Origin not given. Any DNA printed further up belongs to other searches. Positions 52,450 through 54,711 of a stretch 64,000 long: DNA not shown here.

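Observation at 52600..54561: NrfD-family membrane subunit carrying a C-terminal hexaheme cytochrome c domain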

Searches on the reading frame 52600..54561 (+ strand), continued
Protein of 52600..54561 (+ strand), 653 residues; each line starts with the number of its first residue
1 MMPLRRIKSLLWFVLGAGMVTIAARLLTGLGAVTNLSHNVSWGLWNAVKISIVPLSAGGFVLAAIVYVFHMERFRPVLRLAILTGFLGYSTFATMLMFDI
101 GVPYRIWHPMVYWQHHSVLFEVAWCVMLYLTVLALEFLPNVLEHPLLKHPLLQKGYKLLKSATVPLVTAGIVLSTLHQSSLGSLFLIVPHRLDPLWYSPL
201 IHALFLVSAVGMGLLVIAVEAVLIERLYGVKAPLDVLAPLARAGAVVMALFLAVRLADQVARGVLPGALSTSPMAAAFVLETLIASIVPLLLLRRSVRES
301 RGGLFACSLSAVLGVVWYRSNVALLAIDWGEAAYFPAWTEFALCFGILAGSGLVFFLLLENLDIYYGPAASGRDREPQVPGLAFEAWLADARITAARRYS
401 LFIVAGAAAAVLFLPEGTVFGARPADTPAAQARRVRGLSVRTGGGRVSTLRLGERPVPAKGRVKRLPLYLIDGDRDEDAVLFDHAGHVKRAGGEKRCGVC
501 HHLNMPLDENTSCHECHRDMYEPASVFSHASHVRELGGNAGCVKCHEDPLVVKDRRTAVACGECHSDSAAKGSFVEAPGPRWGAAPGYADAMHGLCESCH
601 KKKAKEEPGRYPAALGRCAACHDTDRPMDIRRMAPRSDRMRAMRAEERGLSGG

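Call 57: find_homologous_proteins(query=L075:8004-9866:+, max_evalue=1e-20)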
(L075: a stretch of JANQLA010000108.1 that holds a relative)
Query L075:8004-9866:+ (621 aa): 8000 proteins with E <= 1e-20 among 8000 candidates; the best 120 are listed.
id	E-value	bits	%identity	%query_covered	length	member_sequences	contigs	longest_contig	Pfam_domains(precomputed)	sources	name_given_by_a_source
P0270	0.0e+0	1431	100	100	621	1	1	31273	PF03916.20,PF02085.22,PF14522.12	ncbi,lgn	-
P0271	0.0e+0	1040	70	100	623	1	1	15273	PF03916.20,PF02085.22,PF14522.12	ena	-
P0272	0.0e+0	1029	68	100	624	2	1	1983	PF03916.20,PF02085.22,PF14522.12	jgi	jgi:Ni/Fe-hydrogenase subunit HybB-like protein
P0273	0.0e+0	1028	68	100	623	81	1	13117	PF14537.12,PF03916.20,PF02085.22,PF14522.12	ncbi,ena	-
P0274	0.0e+0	1025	69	99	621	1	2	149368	PF03916.20,PF02085.22,PF14522.12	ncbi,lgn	-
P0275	0.0e+0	1025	69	100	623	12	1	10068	PF14537.12,PF03916.20,PF02085.22,PF14522.12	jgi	jgi:Ni/Fe-hydrogenase subunit HybB-like protein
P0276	0.0e+0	1025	68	100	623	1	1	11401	PF14537.12,PF03916.20,PF02085.22,PF14522.12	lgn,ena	-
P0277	0.0e+0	1023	69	99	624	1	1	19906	PF14537.12,PF03916.20,PF02085.22,PF14522.12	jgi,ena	-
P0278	0.0e+0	1021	68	99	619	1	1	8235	PF03916.20,PF02085.22,PF14522.12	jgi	jgi:Ni/Fe-hydrogenase subunit HybB-like protein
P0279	0.0e+0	1021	69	100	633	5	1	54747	PF03916.20,PF02085.22,PF14522.12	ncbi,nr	ncbi:MAG: Ni/Fe-hydrogenase cytochrome b subunit [Ignavibacteriaceae bacterium]|nr:Ni/Fe-hydrogenase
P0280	0.0e+0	1019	69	99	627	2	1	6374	PF03916.20,PF02085.22,PF14522.12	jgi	-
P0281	0.0e+0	1019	67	100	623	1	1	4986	PF03916.20,PF02085.22,PF14522.12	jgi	jgi:Ni/Fe-hydrogenase subunit HybB-like protein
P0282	0.0e+0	1014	68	99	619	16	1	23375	PF03916.20,PF02085.22,PF14522.12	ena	-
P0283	0.0e+0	1014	69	99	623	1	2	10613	PF14537.12,PF03916.20,PF02085.22,PF14522.12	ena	-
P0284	0.0e+0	1014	67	99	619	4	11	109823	PF03916.20,PF02085.22,PF14522.12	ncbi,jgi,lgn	-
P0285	0.0e+0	1011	67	100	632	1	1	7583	PF03916.20,PF02085.22,PF14522.12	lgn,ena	-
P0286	7.1e-296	1001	67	99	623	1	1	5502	PF14537.12,PF03916.20,PF02085.22,PF14522.12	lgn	-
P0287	7.2e-296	1001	67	99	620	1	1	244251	PF14537.12,PF03916.20,PF02085.22,PF14522.12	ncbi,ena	-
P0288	6.4e-295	998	68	99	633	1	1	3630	PF03916.20,PF02085.22,PF14522.12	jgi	-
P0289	3.1e-293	992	67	99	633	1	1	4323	PF03916.20,PF02085.22,PF14522.12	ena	-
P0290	4.5e-293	992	67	99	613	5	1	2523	PF03916.20,PF02085.22,PF14522.12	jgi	-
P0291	6.1e-293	991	67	100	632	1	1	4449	PF03916.20,PF02085.22,PF14522.12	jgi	jgi:Ni/Fe-hydrogenase subunit HybB-like protein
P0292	9.7e-293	991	67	99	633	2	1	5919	PF03916.20,PF02085.22,PF14522.12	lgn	-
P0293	1.2e-291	987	66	99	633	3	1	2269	PF03916.20,PF02085.22,PF14522.12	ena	-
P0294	9.9e-290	981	66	100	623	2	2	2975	PF03916.20,PF02085.22,PF14522.12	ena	-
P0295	1.2e-288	977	66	100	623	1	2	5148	PF03916.20,PF02085.22,PF14522.12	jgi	-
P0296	2.0e-288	976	66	99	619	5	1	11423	PF03916.20,PF02085.22,PF14522.12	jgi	jgi:Ni/Fe-hydrogenase subunit HybB-like protein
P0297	1.1e-284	964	65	99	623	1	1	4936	PF03916.20,PF02085.22,PF14522.12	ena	-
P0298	1.3e-284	964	65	100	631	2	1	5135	PF14537.12,PF03916.20,PF02085.22,PF14522.12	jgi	jgi:Ni/Fe-hydrogenase subunit HybB-like protein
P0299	1.5e-284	963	66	99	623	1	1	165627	PF03916.20,PF02085.22,PF14522.12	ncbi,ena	-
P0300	1.5e-284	963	65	99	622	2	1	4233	PF14537.12,PF03916.20,PF02085.22,PF14522.12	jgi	jgi:Ni/Fe-hydrogenase subunit HybB-like protein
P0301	2.0e-284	963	64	100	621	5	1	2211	PF14537.12,PF03916.20,PF02085.22,PF14522.12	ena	-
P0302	1.1e-283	961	66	99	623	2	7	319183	PF03916.20,PF02085.22,PF14522.12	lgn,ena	-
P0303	2.3e-283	960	64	100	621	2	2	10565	PF14537.12,PF03916.20,PF02085.22,PF14522.12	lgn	-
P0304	7.1e-283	958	64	99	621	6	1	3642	PF03916.20,PF02085.22,PF14522.12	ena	-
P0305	8.4e-283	958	65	100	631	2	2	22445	PF03916.20,PF02085.22,PF14522.12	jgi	-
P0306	1.2e-282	957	64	100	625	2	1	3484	PF14537.12,PF03916.20,PF02085.22,PF14522.12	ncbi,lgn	ncbi:MAG: Ni/Fe-hydrogenase cytochrome b subunit [Ignavibacteria bacterium]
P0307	1.9e-282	956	64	100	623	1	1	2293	PF03916.20,PF02085.22,PF14522.12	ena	-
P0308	2.8e-282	956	64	100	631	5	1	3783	PF03916.20,PF02085.22,PF14522.12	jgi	jgi:Ni/Fe-hydrogenase subunit HybB-like protein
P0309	7.8e-282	954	64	99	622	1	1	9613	PF03916.20,PF02085.22,PF14522.12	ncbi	-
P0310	7.8e-282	954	64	99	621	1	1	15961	PF14537.12,PF03916.20,PF02085.22,PF14522.12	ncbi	-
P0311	1.6e-281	953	63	100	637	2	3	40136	PF03916.20,PF02085.22,PF14522.12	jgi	-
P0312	1.0e-280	951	64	99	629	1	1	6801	PF14537.12,PF03916.20,PF02085.22,PF14522.12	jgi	jgi:Ni/Fe-hydrogenase subunit HybB-like protein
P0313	5.1e-280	948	64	100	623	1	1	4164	PF03916.20,PF02085.22,PF14522.12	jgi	-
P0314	2.2e-279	946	64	99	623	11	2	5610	PF14537.12,PF03916.20,PF02085.22,PF14522.12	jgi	-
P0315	8.7e-279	944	62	100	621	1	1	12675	PF03916.20,PF02085.22,PF14522.12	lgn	-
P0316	2.2e-278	943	63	100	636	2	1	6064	PF03916.20,PF02085.22,PF14522.12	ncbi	-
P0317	2.6e-278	943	64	99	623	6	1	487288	PF14537.12,PF03916.20,PF02085.22,PF14522.12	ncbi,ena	-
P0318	3.6e-278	942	62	100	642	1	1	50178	PF03916.20,PF02085.22,PF14522.12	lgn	-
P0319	1.7e-277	940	64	99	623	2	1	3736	PF03916.20,PF02085.22,PF14522.12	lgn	-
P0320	2.1e-277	940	64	99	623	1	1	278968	PF03916.20,PF02085.22,PF14522.12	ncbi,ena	-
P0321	2.5e-277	940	64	99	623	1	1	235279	PF03916.20,PF02085.22,PF14522.12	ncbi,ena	-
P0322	3.3e-277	939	63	100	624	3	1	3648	PF03916.20,PF02085.22,PF14522.12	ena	-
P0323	3.8e-277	939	63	100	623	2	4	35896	PF03916.20,PF02085.22,PF14522.12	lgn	-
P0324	5.1e-277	939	63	100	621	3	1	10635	PF03916.20,PF02085.22,PF14522.12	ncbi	-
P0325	2.3e-276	936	63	99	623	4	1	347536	PF03916.20,PF02085.22,PF14522.12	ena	-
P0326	2.5e-276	936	63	99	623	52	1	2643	PF03916.20,PF02085.22,PF14522.12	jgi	jgi:Ni/Fe-hydrogenase subunit HybB-like protein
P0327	2.4e-275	933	63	99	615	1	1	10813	PF14537.12,PF03916.20,PF02085.22,PF14522.12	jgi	jgi:Ni/Fe-hydrogenase subunit HybB-like protein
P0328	2.8e-275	933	63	99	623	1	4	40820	PF03916.20,PF02085.22,PF14522.12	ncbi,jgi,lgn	jgi:Ni/Fe-hydrogenase subunit HybB-like protein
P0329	5.0e-275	932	63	99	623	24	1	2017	PF03916.20,PF02085.22,PF14522.12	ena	-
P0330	5.7e-275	932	64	100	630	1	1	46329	PF03916.20,PF02085.22,PF14522.12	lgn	-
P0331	5.7e-275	932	63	99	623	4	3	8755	PF03916.20,PF02085.22,PF14522.12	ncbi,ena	-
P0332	8.3e-275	931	65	99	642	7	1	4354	PF14537.12,PF03916.20,PF02085.22,PF14522.12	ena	-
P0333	1.6e-274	930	63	99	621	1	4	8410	PF14537.12,PF03916.20,PF02085.22,PF14522.12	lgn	-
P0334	1.8e-274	930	63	100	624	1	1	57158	PF03916.20,PF02085.22,PF14522.12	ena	-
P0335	3.2e-274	929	63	100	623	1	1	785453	PF14537.12,PF03916.20,PF02085.22,PF14522.12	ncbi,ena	-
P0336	3.3e-274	929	64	99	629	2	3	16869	PF14537.12,PF03916.20,PF02085.22,PF14522.12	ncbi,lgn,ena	-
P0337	4.7e-274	929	62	100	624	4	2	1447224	PF03916.20,PF02085.22,PF14522.12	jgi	-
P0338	4.6e-272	922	63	99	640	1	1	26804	PF14537.12,PF03916.20,PF02085.22,PF14522.12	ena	-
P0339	5.7e-272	922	62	100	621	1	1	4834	PF14537.12,PF03916.20,PF02085.22,PF14522.12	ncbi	-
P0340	8.6e-272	921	62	100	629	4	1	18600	PF14537.12,PF03916.20,PF02085.22,PF14522.12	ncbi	-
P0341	3.6e-271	919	62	99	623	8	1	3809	PF03916.20,PF02085.22,PF14522.12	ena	-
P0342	1.8e-270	917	62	99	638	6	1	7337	PF03916.20,PF02085.22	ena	-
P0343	1.7e-268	910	61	100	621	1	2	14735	PF14537.12,PF03916.20,PF02085.22,PF14522.12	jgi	-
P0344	2.9e-268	910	62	99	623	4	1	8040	PF03916.20,PF02085.22,PF14522.12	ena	-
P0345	6.3e-268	909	63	100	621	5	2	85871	PF03916.20,PF02085.22,PF14522.12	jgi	jgi:Ni/Fe-hydrogenase subunit HybB-like protein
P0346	9.6e-266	901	62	99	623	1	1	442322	PF03916.20,PF02085.22,PF14522.12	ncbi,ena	-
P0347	7.0e-264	895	61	100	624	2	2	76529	PF14537.12,PF03916.20,PF02085.22,PF14522.12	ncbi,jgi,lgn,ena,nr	ncbi:MAG: Ni/Fe-hydrogenase cytochrome b subunit [candidate division Zixibacteria bacterium HGW-Zixi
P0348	1.1e-262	891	62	100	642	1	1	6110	PF14537.12,PF03916.20,PF02085.22,PF14522.12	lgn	-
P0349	5.0e-262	889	61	100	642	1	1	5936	PF03916.20,PF02085.22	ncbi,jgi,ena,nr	ncbi:MAG TPA: Ni/Fe-hydrogenase cytochrome b subunit [Ignavibacteriaceae bacterium]|nr:Ni/Fe-hydroge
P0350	2.3e-261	887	62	99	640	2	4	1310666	PF03916.20,PF02085.22,PF14522.12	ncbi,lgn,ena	ncbi:MAG: Ni/Fe-hydrogenase cytochrome b subunit [Ignavibacteriaceae bacterium]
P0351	4.5e-261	886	62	99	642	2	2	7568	PF03916.20,PF02085.22,PF14522.12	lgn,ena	-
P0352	6.3e-261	885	65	91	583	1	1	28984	PF03916.20,PF02085.22,PF14522.12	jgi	jgi:Ni/Fe-hydrogenase subunit HybB-like protein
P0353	6.6e-261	885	62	100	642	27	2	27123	PF03916.20,PF02085.22,PF14522.12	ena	-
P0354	7.9e-261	885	60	99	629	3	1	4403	PF14537.12,PF03916.20,PF02085.22,PF14522.12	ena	-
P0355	4.1e-260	883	62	99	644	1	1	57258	PF03916.20,PF02085.22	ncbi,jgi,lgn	-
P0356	4.4e-260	883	61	100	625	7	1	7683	PF03916.20,PF02085.22,PF14522.12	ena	-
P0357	1.7e-259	881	60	100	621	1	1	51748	PF14537.12,PF03916.20,PF02085.22,PF14522.12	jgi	-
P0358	3.9e-258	876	61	100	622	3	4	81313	PF14537.12,PF03916.20,PF02085.22,PF14522.12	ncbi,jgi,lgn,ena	-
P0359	1.4e-257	874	61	99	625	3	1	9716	PF03916.20,PF02085.22,PF14522.12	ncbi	-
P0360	1.6e-257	874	59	99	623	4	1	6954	PF14537.12,PF03916.20,PF02085.22,PF14522.12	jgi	jgi:Ni/Fe-hydrogenase subunit HybB-like protein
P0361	4.6e-257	873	60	100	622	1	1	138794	PF14537.12,PF03916.20,PF02085.22,PF14522.12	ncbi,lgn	-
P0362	1.1e-256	871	60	99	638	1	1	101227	PF03916.20,PF02085.22,PF14522.12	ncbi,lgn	-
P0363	1.7e-256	871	61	99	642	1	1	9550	PF03916.20,PF02085.22,PF14522.12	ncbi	-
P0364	2.1e-256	870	60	99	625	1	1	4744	PF03916.20,PF02085.22,PF14522.12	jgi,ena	-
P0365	2.3e-256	870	61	99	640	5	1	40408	PF03916.20,PF02085.22,PF14522.12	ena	-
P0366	5.9e-256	869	60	99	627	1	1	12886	PF03916.20,PF02085.22,PF14522.12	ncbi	ncbi:MAG: NrfD/PsrC family molybdoenzyme membrane anchor subunit [Candidatus Zixiibacteriota bacteri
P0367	1.1e-255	868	59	99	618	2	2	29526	PF14537.12,PF03916.20,PF02085.22,PF14522.12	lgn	-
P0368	1.5e-255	868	59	100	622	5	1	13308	PF14537.12,PF03916.20,PF02085.22,PF14522.12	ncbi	-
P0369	1.7e-255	867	60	99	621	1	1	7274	PF03916.20,PF02085.22,PF14522.12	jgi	jgi:Ni/Fe-hydrogenase subunit HybB-like protein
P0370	3.0e-255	867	60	99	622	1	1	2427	PF03916.20,PF02085.22,PF14522.12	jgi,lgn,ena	-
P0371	3.1e-255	867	61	99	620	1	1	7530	PF14537.12,PF03916.20,PF02085.22,PF14522.12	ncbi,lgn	ncbi:MAG: NrfD/PsrC family molybdoenzyme membrane anchor subunit [Candidatus Zixiibacteriota bacteri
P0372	7.3e-255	865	59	99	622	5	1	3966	PF14537.12,PF03916.20,PF02085.22,PF14522.12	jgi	jgi:Ni/Fe-hydrogenase subunit HybB-like protein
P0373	3.1e-254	863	60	100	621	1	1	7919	PF14537.12,PF03916.20,PF02085.22,PF14522.12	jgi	jgi:Ni/Fe-hydrogenase subunit HybB-like protein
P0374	6.3e-254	862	60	99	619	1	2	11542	PF03916.20,PF02085.22,PF14522.12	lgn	-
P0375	8.3e-254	862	58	100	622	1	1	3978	PF14537.12,PF03916.20,PF02085.22,PF14522.12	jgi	-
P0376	1.0e-253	862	60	100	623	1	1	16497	PF14537.12,PF03916.20,PF02085.22,PF14522.12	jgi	-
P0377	1.3e-253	861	59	99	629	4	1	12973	PF14537.12,PF03916.20,PF02085.22,PF14522.12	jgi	-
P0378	1.3e-253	861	60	99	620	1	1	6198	PF03916.20,PF02085.22,PF14522.12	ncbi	-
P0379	2.2e-253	861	60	99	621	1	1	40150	PF14537.12,PF03916.20,PF02085.22,PF14522.12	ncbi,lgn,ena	-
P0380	2.4e-253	860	59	100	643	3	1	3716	PF14537.12,PF03916.20,PF02085.22,PF14522.12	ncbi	-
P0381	3.2e-253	860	60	100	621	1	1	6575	PF03916.20,PF02085.22,PF14522.12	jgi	-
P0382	8.0e-253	859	60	99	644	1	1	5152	PF14537.12,PF03916.20,PF02085.22,PF14522.12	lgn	-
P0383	8.1e-253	859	59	100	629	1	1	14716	PF03916.20,PF02085.22,PF14522.12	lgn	-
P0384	1.3e-252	858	61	99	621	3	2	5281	PF14537.12,PF03916.20,PF02085.22,PF14522.12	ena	-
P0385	1.4e-252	858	61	100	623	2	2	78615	PF14537.12,PF03916.20,PF02085.22,PF14522.12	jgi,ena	-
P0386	1.9e-252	857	59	99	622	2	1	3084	PF14537.12,PF03916.20,PF02085.22,PF14522.12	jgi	jgi:Ni/Fe-hydrogenase subunit HybB-like protein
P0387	1.4e-251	855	60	99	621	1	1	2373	PF03916.20,PF02085.22,PF14522.12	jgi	jgi:Ni/Fe-hydrogenase subunit HybB-like protein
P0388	7.0e-251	852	60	99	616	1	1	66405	PF03916.20,PF02085.22,PF14522.12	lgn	-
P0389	1.5e-250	851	61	99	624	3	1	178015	PF03916.20,PF02085.22,PF14522.12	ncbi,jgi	jgi:Ni/Fe-hydrogenase subunit HybB-like protein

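Call 58: find_encoding_contigs(protein=P0003, flank=8000, max_places=2)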
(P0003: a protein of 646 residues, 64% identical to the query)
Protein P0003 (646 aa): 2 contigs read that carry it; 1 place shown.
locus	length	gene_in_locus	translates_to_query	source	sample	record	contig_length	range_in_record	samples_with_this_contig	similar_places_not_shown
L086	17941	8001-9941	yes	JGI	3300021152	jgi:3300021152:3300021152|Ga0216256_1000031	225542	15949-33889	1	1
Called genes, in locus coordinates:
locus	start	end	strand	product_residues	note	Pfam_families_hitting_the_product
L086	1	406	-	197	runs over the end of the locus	PF02579:Nitro_FeMo-Co (weak)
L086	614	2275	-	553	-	PF07992:Pyr_redox_2, PF13450:NAD_binding_8 (faint), PF13738:Pyr_redox_3 (faint), PF00070:Pyr_redox, PF02852:Pyr_redox_dim, PF00581:Rhodanese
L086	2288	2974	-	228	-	PF14358:DUF4405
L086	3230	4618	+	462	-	PF00989:PAS, PF08448:PAS_4, PF13426:PAS_9, PF00158:Sigma54_activat, PF14532:Sigma54_activ_2, PF07728:AAA_5, PF25601:AAA_lid_14, PF02954:HTH_8, +1 more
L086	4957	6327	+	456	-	PF13183:Fer4_8, PF02754:CCG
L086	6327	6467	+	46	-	-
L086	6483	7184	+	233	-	-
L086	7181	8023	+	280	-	PF12837:Fer4_6 (faint), PF13237:Fer4_10 (faint), PF13247:Fer4_11, PF12838:Fer4_7 (weak), PF00037:Fer4 (weak), PF12797:Fer4_2 (weak), PF13187:Fer4_9 (weak)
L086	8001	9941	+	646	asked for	PF03916:NrfD, PF14522:Cytochrome_C7 (faint), PF02085:Cytochrom_CIII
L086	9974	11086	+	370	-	PF13188:PAS_8 (faint), PF08448:PAS_4, PF13426:PAS_9, PF02518:HATPase_c, PF14501:HATPase_c_5 (weak)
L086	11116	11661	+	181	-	PF00072:Response_reg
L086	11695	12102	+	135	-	PF00072:Response_reg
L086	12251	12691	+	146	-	PF02579:Nitro_FeMo-Co (weak)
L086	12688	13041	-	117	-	PF02706:Wzz (weak)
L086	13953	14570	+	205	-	PF00589:Phage_integrase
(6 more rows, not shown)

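Call 59: find_encoding_contigs(protein=P0010, flank=8000, max_places=2)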
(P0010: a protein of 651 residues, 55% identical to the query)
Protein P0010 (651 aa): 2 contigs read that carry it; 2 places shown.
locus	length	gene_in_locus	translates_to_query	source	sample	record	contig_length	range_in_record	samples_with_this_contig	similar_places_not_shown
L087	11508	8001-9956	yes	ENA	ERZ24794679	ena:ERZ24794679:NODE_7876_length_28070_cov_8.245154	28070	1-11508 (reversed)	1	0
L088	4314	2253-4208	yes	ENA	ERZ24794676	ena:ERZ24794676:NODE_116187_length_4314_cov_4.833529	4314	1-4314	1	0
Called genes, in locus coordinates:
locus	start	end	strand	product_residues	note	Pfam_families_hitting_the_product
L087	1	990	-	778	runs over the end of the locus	PF03648:Glyco_hydro_67N, PF16126:DUF4838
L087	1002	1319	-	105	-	-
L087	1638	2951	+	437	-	PF00149:Metallophos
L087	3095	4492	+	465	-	PF00989:PAS, PF08448:PAS_4, PF13426:PAS_9, PF00158:Sigma54_activat, PF14532:Sigma54_activ_2, PF07728:AAA_5, PF25601:AAA_lid_14, PF02954:HTH_8, +2 more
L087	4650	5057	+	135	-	-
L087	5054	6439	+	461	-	PF13237:Fer4_10 (faint), PF12838:Fer4_7 (weak), PF13183:Fer4_8, PF13534:Fer4_17 (weak), PF02754:CCG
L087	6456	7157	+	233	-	-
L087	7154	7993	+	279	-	PF13187:Fer4_9 (weak), PF13237:Fer4_10 (faint), PF12838:Fer4_7 (weak), PF13247:Fer4_11, PF00037:Fer4 (weak), PF12797:Fer4_2 (weak), PF12837:Fer4_6 (weak), PF13187:Fer4_9 (weak)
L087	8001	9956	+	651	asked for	PF03916:NrfD, PF02085:Cytochrom_CIII, PF14522:Cytochrome_C7 (faint)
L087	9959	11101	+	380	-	PF08448:PAS_4, PF02518:HATPase_c, PF14501:HATPase_c_5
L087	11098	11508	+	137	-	?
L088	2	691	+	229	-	?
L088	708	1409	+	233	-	-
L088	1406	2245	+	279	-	PF13187:Fer4_9 (weak), PF13237:Fer4_10 (faint), PF12838:Fer4_7 (weak), PF13247:Fer4_11, PF00037:Fer4 (weak), PF12797:Fer4_2 (weak), PF12837:Fer4_6 (weak), PF13187:Fer4_9 (weak)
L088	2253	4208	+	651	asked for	PF03916:NrfD, PF02085:Cytochrom_CIII, PF14522:Cytochrome_C7 (faint)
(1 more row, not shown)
